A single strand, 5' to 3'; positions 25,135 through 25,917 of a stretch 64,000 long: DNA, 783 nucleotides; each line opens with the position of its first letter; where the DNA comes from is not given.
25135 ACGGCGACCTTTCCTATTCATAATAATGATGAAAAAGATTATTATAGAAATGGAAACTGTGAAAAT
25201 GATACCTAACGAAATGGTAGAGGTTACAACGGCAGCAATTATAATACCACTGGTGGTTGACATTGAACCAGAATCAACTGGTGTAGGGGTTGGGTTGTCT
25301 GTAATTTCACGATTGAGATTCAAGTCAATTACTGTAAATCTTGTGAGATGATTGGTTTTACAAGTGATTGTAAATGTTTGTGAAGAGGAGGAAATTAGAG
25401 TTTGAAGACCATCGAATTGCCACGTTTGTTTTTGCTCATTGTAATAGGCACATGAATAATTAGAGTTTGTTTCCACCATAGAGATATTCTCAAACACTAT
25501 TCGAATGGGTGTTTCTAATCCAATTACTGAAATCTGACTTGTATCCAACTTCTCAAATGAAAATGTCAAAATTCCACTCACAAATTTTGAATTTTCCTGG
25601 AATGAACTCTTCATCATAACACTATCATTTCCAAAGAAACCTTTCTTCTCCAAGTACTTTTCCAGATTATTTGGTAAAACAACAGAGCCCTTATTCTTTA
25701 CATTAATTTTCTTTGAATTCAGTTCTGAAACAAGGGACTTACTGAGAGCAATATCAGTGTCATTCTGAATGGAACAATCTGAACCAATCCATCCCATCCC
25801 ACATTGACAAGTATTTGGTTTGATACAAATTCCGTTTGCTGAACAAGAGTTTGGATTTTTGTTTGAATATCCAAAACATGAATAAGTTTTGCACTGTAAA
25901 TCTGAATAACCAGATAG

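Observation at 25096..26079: EGF-repeat receptor with a GPS-like autoproteolysis motif but only one transmembrane helix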

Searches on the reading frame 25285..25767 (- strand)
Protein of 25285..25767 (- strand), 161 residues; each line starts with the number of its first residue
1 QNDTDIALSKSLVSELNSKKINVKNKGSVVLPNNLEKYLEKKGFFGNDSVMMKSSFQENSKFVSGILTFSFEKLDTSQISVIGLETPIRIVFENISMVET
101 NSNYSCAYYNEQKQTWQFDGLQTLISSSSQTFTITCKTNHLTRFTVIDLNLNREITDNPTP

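Call 19: search_protein_representatives(alignment_id=A2)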
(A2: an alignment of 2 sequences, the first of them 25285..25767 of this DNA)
Query: 2 sequences, 176 profile positions. Proteins with E-value up to 0.001 (for the whole library): 54; up to 1e-10: 15; up to 1e-30: 2. The best 54 are listed.
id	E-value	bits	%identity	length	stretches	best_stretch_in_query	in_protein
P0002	1.2e-94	331.3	-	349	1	1-176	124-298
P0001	1.3e-80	285.6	-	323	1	1-176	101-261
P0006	1.7e-18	83.3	-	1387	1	15-170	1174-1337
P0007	6.8e-18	81.4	-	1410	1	14-169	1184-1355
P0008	9.6e-18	80.9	-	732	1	11-168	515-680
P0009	1.2e-16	77.4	-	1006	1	13-167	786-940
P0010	1.2e-14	70.8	-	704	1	11-172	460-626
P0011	3.7e-13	65.9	-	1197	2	61-170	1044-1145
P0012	4.1e-13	65.8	-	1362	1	15-169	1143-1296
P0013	4.1e-13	65.8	-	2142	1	13-165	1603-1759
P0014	4.7e-13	65.6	-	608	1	78-168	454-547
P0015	2.2e-12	63.4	-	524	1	13-168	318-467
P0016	5.1e-12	62.2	-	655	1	6-169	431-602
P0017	6.7e-11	58.6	-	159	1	60-170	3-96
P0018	9.2e-11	58.1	-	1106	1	62-167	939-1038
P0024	3.7e-09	52.9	-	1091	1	12-169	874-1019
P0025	2.1e-08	50.4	-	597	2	65-159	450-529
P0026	2.9e-08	50.0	-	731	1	13-170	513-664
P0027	6.2e-08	48.9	-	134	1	107-174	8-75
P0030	2.9e-06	43.5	-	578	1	27-162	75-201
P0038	5.7e-05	39.3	-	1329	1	72-167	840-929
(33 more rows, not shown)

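Call 24: list_cluster_members(proteins=[P0006, P0007, P0008, P0009, P0010, P0013, P0030, P0012, P0025, P0038])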
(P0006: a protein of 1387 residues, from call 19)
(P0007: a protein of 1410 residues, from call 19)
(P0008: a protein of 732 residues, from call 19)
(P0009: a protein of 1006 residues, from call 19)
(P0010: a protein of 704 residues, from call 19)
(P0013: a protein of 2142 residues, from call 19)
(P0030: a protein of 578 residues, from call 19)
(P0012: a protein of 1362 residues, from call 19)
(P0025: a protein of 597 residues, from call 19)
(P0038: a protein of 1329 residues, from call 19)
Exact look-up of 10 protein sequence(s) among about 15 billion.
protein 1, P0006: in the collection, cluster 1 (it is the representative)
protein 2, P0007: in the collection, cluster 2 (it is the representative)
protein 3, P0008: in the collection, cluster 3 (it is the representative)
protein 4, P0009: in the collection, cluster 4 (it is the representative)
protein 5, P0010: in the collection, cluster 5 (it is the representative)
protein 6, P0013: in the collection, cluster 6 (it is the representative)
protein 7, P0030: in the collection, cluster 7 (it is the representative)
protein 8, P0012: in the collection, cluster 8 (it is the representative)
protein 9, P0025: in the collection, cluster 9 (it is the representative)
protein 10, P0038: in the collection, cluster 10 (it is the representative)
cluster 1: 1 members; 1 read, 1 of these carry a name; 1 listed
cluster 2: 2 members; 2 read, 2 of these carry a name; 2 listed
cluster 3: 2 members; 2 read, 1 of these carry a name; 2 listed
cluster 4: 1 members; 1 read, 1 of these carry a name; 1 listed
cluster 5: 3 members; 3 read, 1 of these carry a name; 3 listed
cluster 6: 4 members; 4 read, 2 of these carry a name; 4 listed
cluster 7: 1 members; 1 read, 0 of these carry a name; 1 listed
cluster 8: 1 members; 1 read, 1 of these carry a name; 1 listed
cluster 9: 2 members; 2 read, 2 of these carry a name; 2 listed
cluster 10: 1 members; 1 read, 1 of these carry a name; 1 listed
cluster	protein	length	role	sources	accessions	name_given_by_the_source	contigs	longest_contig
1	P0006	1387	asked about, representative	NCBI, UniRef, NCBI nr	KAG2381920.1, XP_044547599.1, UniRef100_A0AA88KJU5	hypothetical protein C9374_005712 [Naegleria lovaniensis] | GAIN-B domain-containing protein n=1 Tax=Naegleria lovaniensis TaxID=51637 ... | uncharacterized protein C9374_005712 [Naegleria lovaniensis]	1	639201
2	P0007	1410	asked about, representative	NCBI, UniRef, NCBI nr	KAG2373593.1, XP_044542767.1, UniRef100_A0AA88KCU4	hypothetical protein C9374_012056 [Naegleria lovaniensis] | GAIN-B domain-containing protein n=1 Tax=Naegleria lovaniensis TaxID=51637 ... | uncharacterized protein C9374_012056 [Naegleria lovaniensis]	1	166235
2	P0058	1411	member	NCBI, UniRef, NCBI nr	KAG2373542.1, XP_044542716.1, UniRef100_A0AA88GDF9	hypothetical protein C9374_012005 [Naegleria lovaniensis] | GAIN-B domain-containing protein n=1 Tax=Naegleria lovaniensis TaxID=51637 ... | uncharacterized protein C9374_012005 [Naegleria lovaniensis]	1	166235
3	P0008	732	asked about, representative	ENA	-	-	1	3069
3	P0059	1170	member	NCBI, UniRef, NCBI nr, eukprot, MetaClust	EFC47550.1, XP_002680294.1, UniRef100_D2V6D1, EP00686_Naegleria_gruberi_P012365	predicted protein [Naegleria gruberi] | Predicted protein n=1 Tax=Naegleria gruberi TaxID=5762 RepID=D2V6D1_NAEGR | uncharacterized protein NAEGRDRAFT_47033 [Naegleria gruberi]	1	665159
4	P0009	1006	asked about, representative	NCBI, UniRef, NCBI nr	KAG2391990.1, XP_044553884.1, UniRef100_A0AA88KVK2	hypothetical protein C9374_013475 [Naegleria lovaniensis] | EGF-like domain-containing protein n=1 Tax=Naegleria lovaniensis TaxID=51637 ... | uncharacterized protein C9374_013475 [Naegleria lovaniensis]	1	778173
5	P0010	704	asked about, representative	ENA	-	-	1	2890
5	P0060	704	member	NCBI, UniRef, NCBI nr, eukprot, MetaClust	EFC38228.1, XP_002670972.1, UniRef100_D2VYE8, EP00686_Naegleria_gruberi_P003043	predicted protein [Naegleria gruberi] | Predicted protein n=1 Tax=Naegleria gruberi TaxID=5762 RepID=D2VYE8_NAEGR | uncharacterized protein NAEGRDRAFT_53244 [Naegleria gruberi]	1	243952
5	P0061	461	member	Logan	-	-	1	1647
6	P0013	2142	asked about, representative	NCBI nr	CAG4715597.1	unnamed protein product [Naegleria fowleri]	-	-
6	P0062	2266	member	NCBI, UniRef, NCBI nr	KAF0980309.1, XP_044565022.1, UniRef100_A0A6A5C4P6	hypothetical protein FDP41_013523 [Naegleria fowleri] | non-specific serine/threonine protein kinase n=1 Tax=Naegleria fowleri TaxID=5763 ... | uncharacterized protein FDP41_013523 [Naegleria fowleri]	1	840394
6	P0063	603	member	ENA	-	-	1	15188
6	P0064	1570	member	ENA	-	-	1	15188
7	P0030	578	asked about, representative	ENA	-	-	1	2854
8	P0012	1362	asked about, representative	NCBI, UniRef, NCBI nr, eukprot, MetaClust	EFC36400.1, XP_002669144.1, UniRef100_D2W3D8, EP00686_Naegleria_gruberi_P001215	predicted protein [Naegleria gruberi] | Predicted protein n=1 Tax=Naegleria gruberi TaxID=5762 RepID=D2W3D8_NAEGR | uncharacterized protein NAEGRDRAFT_75910 [Naegleria gruberi]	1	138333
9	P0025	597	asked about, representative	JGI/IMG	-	hypothetical protein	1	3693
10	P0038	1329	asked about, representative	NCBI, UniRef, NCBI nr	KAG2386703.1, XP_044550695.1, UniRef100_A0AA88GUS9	hypothetical protein C9374_002447 [Naegleria lovaniensis] | Protein kinase domain-containing protein n=1 Tax=Naegleria lovaniensis TaxID=51637 ... | uncharacterized protein C9374_002447 [Naegleria lovaniensis]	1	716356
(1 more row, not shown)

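Call 25: search_protein_families(library=pfam, proteins=[P0006, P0008, P0010, P0012, P0013, P0030, P0038], max_evalue=0.01)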
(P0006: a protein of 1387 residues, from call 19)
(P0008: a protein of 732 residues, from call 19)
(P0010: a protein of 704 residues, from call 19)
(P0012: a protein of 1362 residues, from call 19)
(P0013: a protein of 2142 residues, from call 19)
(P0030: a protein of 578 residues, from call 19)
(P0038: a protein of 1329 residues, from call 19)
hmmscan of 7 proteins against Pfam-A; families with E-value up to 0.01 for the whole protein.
P0006 (1387 aa): 5 families
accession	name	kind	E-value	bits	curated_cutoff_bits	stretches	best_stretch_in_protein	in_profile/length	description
PF25021.1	TEN_NHL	-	1.6e-57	195.5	27.1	7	895-1105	130-357/357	Teneurin NHL domain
PF01436.27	NHL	-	2e-45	151.1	20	2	1077-1103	2-27/28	NHL repeat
PF08450.18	SGL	-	6.6e-12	46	26.3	0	1023-1103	89-160/246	SMP-30/Gluconolactonase/LRE-like region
PF24684.1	Vgb_lyase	-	2.2e-07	30.4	50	0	1020-1055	55-90/290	Virginiamycin B lyase family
PF01825.27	GPS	-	0.0001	23.2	22.5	1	1282-1329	2-45/45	GPCR proteolysis site, GPS, motif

P0008 (732 aa): 4 families
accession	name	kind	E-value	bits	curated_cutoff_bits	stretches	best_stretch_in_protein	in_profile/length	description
PF25021.1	TEN_NHL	-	4.9e-18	65.7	27.1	2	285-425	213-356/357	Teneurin NHL domain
PF01436.27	NHL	-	2.8e-12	46.4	20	1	341-363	1-23/28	NHL repeat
PF07974.19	EGF_2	-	0.00025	21.8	22.1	1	458-484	5-32/32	EGF-like domain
PF23106.1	EGF_Teneurin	-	0.00043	20.7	24.3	1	461-487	5-30/30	Teneurin-like EGF domain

P0010 (704 aa): 5 families
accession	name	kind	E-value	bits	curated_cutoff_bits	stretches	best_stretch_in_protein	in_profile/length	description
PF25021.1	TEN_NHL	-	1.1e-20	74.4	27.1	3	226-275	132-178/357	Teneurin NHL domain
PF01436.27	NHL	-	1.3e-20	72.8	20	1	235-261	1-27/28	NHL repeat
PF02009.21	RIFIN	-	0.00099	19.6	32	1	620-688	260-323/327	Rifin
PF01825.27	GPS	-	0.0058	17.6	22.5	0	564-616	2-45/45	GPCR proteolysis site, GPS, motif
PF02699.20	YajC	-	0.0078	16.5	28.2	0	656-694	3-40/78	Preprotein translocase subunit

P0012 (1362 aa): 10 families
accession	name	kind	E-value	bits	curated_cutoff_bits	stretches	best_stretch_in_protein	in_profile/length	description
PF07974.19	EGF_2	-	4.8e-47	158.4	22.1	9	997-1024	4-32/32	EGF-like domain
PF23106.1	EGF_Teneurin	-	5.8e-43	145.1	24.3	8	876-901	5-29/30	Teneurin-like EGF domain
PF25024.1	EGF_TEN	-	1.2e-32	113.8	65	4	962-1110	3-130/234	Teneurin EGF domain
PF21795.3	JAG1-like_EGF2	-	7.6e-18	64.7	27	2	965-986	2-23/25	Protein jagged-1-like, atypical EGF2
PF00008.33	EGF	-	4.4e-17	62.4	21.5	0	1078-1103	4-32/32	EGF-like domain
PF23301.1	EGF_PEAR1L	-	5.1e-17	62.1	37.5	2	961-990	12-39/49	Platelet endothelial aggregation receptor 1-like, EGF domain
PF01436.27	NHL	-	5.5e-13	48.7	20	1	448-474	1-27/28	NHL repeat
PF25021.1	TEN_NHL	-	1.4e-07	31.3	27.1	0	110-162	130-178/357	Teneurin NHL domain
PF25820.1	DUF7949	-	1.2e-06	29.1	27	0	1001-1027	7-34/35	Domain of unknown function (DUF7949)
PF21700.4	EGF_DL_JAG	-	3e-06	27.6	27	0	965-986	2-23/26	Delta-like/Jagged, EGF-like domain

P0013 (2142 aa): 16 families
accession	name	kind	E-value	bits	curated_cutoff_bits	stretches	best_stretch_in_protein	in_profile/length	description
PF00069.31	Pkinase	-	3.1e-51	174.7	31.7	1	1875-2132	3-263/263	Protein kinase domain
PF07974.19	EGF_2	-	1.9e-36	124.5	22.1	7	368-392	7-32/32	EGF-like domain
PF07714.23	PK_Tyr_Ser-Thr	-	2.7e-31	109.2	23.1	1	1878-2128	6-256/258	Protein tyrosine and serine/threonine kinase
PF25024.1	EGF_TEN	-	1e-25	91.1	65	3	369-640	3-225/234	Teneurin EGF domain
PF23106.1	EGF_Teneurin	-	2.7e-25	88.6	24.3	5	487-512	5-29/30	Teneurin-like EGF domain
PF01436.27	NHL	-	1.3e-14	53.8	20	2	194-219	1-26/28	NHL repeat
PF21795.3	JAG1-like_EGF2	-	6.3e-11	42.5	27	0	491-510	3-22/25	Protein jagged-1-like, atypical EGF2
PF23301.1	EGF_PEAR1L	-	3.7e-06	27.3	37.5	0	691-715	14-38/49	Platelet endothelial aggregation receptor 1-like, EGF domain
PF21700.4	EGF_DL_JAG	-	4.9e-05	23.7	27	0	490-511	2-23/26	Delta-like/Jagged, EGF-like domain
PF17667.7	Pkinase_fungal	-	0.00035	19.9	24.1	1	1980-2049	297-369/387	Fungal protein kinase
PF15102.11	TMEM154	-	0.0019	18.5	30.3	1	1759-1843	42-121/153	TMEM154 protein family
PF03088.22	Str_synth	-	0.0021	18.6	25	0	174-225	36-88/89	Strictosidine synthase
PF08693.15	SKG6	-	0.0031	16.9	30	1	1764-1816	6-49/668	SKG6 family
PF00008.33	EGF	-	0.0036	18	21.5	0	487-508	6-31/32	EGF-like domain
PF03109.22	ABC1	-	0.0059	16.2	22.9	0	1955-2027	154-220/244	ABC1 atypical kinase-like domain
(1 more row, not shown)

P0030 (578 aa): 9 families
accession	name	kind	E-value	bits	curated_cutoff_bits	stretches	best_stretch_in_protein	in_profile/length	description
PF00069.31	Pkinase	-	4.4e-49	167.7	31.7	1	317-573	3-263/263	Protein kinase domain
PF07714.23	PK_Tyr_Ser-Thr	-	1.8e-34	119.6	23.1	1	319-562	5-249/258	Protein tyrosine and serine/threonine kinase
PF07974.19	EGF_2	-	3.8e-06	27.6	22.1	1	20-44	7-32/32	EGF-like domain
PF23106.1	EGF_Teneurin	-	0.00024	21.6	24.3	1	21-46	5-29/30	Teneurin-like EGF domain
PF12330.14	Haspin_kinase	-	0.00041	19.9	25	1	364-467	161-257/364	Haspin like kinase domain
PF01825.27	GPS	-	0.0019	19.1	22.5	1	156-199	2-44/45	GPCR proteolysis site, GPS, motif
PF03109.22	ABC1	-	0.004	16.8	22.9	1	411-474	169-225/244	ABC1 atypical kinase-like domain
PF17667.7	Pkinase_fungal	-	0.0062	15.7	24.1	1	428-497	303-376/387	Fungal protein kinase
PF25024.1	EGF_TEN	-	0.0088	16.1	65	0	18-48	97-126/234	Teneurin EGF domain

P0038 (1329 aa): 5 families
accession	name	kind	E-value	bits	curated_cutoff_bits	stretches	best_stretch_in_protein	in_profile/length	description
PF00069.31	Pkinase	-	9.8e-48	163.3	31.7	1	1054-1325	1-263/263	Protein kinase domain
PF07714.23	PK_Tyr_Ser-Thr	-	6.9e-35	121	23.1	1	1055-1321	2-256/258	Protein tyrosine and serine/threonine kinase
PF17667.7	Pkinase_fungal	-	3e-06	26.7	24.1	1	1158-1247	287-378/387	Fungal protein kinase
PF03109.22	ABC1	-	0.00024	20.8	22.9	1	1124-1216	135-219/244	ABC1 atypical kinase-like domain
PF01825.27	GPS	-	0.00031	21.6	22.5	1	881-923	2-45/45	GPCR proteolysis site, GPS, motif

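Call 29: find_homologous_proteins(query=A3, max_evalue=0.001)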
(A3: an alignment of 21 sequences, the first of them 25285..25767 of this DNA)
Query A3 (21 sequences) (161 aa, profile of the alignment): 1 proteins with E <= 0.001 among 2650 candidates.
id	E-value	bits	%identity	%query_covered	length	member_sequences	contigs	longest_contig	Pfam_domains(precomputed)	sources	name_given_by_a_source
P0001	6.7e-40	155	99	100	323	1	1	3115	PF07974.20,PF23301.2,PF23106.2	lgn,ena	-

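Call 38: predict_structure(alignment_id=A3)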
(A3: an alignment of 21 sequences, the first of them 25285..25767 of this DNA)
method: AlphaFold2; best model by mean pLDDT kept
length: 161 residues; sequences in the alignment: 21
mean_pLDDT: 90.1   pTM: 0.84
mean pLDDT of the five models: 90.1, 89.7, 89.5, 89.3, 84.5
residues with pLDDT >= 90: 124; 70-90: 25; 50-70: 7; < 50: 5
segments of 3 or more residues with pLDDT < 50: 158-161
pLDDT, mean of each block of 10 residues (from residue 1): 76 96 92 97 95 94 94 94 97 88 93 93 90 96 94 58 35
secondary structure, 60 per line:
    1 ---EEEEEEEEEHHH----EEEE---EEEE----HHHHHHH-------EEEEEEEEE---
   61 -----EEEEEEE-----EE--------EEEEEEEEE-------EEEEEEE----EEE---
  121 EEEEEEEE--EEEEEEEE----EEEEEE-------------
elements in order: E4-12 E20-23 E27-30 H35-41 E49-57 E66-72 E88-96 E104-110 E115-117 E121-128 E131-138 E143-148

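Call 42: fold_search(model_id=the predicted structure, library=pdb)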
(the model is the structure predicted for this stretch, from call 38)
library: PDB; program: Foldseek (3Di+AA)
matches with E <= 10: 1447; with E <= 0.001: 5
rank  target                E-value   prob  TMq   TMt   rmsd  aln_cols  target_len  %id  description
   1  4dlo_A                3.8e-05  1.00  0.58  0.29   6.1       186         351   13  Crystal structure of the GAIN and HormR domains of brain angiogenesis inhibitor 3 (BAI3) (released 2012-02-22)
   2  9mqr_A                3.0e-04  1.00  0.55  0.38   5.6       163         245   18  A8 Fab in complex with CD97 (released 2025-09-24)
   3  8ikj                  5.6e-04  1.00  0.52  0.19   7.0       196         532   11  Cryo-EM structure of the inactive CD97 (released 2024-02-14)
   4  5kvm_A                6.5e-04  1.00  0.63  0.30   4.6       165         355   16  Extracellular region of mouse GPR56/ADGRG1 in complex with FN3 monobody (released 2016-09-28)
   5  9fqr_Hn               6.9e-04  1.00  0.58  0.19   6.3       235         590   11  96-nm repeat of axonemal doublet microtubules from bovine sperm (released 2025-03-26)
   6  4dlq_A                1.3e-03  1.00  0.50  0.25   6.8       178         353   13  Crystal structure of the GAIN and HormR domains of CIRL 1/Latrophilin 1 (CL1) (released 2012-02-22)
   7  8hc0_A                1.6e-03  1.00  0.46  0.24   6.1       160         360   12  Crystal structure of the extracellular domains of GPR110 (released 2023-09-13)
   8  8glv_AE               2.6e-03  1.00  0.54  0.17   5.1       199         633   12  96-nm repeat unit of doublet microtubules from Chlamydomonas reinhardtii flagella (released 2023-05-31)
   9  8j07_k3               2.7e-03  1.00  0.54  0.20   6.6       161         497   10  96nm repeat of human respiratory doublet microtubule and associated axonemal complexes (released 2023-07-26)
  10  7qu8_A                1.3e-02  1.00  0.52  0.39   6.0       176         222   14  ADGRG3/GPR97 Extracellular Region (released 2022-09-28)
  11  1c16_A                2.7e-02  0.35  0.21  0.14  19.9       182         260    6  CRYSTAL STRUCTURE ANALYSIS OF THE GAMMA/DELTA T CELL LIGAND T22 (released 2000-01-26)
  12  5wes_A                2.8e-02  0.38  0.21  0.14  20.1       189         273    6  Crystal Structure H2-Dd with disulfide-linked 5mer peptide (released 2017-10-18)
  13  1ow0_A                3.2e-02  0.16  0.18  0.14  17.8       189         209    8  Crystal structure of human FcaRI bound to IgA1-Fc (released 2003-05-27)
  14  9h6h_B                3.5e-02  0.57  0.28  0.08  11.0       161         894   14  Bacteroides ovatus GH98 endoxylanase with Seleno-methionine substituents (released 2025-11-05)
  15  2cii_A                3.5e-02  0.25  0.21  0.14  19.9       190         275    8  The crystal structure of H-2Db complexed with a partial peptide epitope suggests an MHC Class I assembly-intermediate (released 2006-03-29)
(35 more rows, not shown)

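Call 66: search_solved_structures(query=A3, max_evalue=0.01, show_alignments=2)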
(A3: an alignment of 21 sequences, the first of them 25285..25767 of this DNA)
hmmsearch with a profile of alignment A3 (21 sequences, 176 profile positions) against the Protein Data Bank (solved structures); distinct sequences matched with E-value up to 0.01: 9.
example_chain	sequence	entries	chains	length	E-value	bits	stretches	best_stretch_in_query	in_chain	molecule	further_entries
6v55_A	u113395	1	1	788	4.5e-07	33.1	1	28-159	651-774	Adhesion G-protein coupled receptor G6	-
7qu8_A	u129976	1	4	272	1.8e-05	27.8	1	76-168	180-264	Adhesion G protein-coupled receptor G3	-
6vhh_B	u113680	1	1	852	1.9e-05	27.8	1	60-161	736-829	Adhesion G protein-coupled receptor L3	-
21du_R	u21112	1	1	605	2.1e-05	27.6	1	28-159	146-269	Adhesion G-protein coupled receptor G6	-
9s9u_A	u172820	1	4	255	3.2e-05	27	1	27-159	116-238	Adhesion G-protein coupled receptor G1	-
7wy5_R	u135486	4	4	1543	3.9e-05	26.7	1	60-161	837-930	Isoform 3 of Adhesion G protein-coupled receptor L3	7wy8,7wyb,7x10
8jmt_A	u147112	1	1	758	0.00021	24.3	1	60-161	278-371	Adhesion G protein-coupled receptor L3,Soluble cytochrome b562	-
7d76_R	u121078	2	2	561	0.0021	21.1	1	76-133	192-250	Adhesion G protein-coupled receptor G3; GPR97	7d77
5kvm_A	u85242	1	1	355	0.0046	20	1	64-135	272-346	Adhesion G-protein coupled receptor G1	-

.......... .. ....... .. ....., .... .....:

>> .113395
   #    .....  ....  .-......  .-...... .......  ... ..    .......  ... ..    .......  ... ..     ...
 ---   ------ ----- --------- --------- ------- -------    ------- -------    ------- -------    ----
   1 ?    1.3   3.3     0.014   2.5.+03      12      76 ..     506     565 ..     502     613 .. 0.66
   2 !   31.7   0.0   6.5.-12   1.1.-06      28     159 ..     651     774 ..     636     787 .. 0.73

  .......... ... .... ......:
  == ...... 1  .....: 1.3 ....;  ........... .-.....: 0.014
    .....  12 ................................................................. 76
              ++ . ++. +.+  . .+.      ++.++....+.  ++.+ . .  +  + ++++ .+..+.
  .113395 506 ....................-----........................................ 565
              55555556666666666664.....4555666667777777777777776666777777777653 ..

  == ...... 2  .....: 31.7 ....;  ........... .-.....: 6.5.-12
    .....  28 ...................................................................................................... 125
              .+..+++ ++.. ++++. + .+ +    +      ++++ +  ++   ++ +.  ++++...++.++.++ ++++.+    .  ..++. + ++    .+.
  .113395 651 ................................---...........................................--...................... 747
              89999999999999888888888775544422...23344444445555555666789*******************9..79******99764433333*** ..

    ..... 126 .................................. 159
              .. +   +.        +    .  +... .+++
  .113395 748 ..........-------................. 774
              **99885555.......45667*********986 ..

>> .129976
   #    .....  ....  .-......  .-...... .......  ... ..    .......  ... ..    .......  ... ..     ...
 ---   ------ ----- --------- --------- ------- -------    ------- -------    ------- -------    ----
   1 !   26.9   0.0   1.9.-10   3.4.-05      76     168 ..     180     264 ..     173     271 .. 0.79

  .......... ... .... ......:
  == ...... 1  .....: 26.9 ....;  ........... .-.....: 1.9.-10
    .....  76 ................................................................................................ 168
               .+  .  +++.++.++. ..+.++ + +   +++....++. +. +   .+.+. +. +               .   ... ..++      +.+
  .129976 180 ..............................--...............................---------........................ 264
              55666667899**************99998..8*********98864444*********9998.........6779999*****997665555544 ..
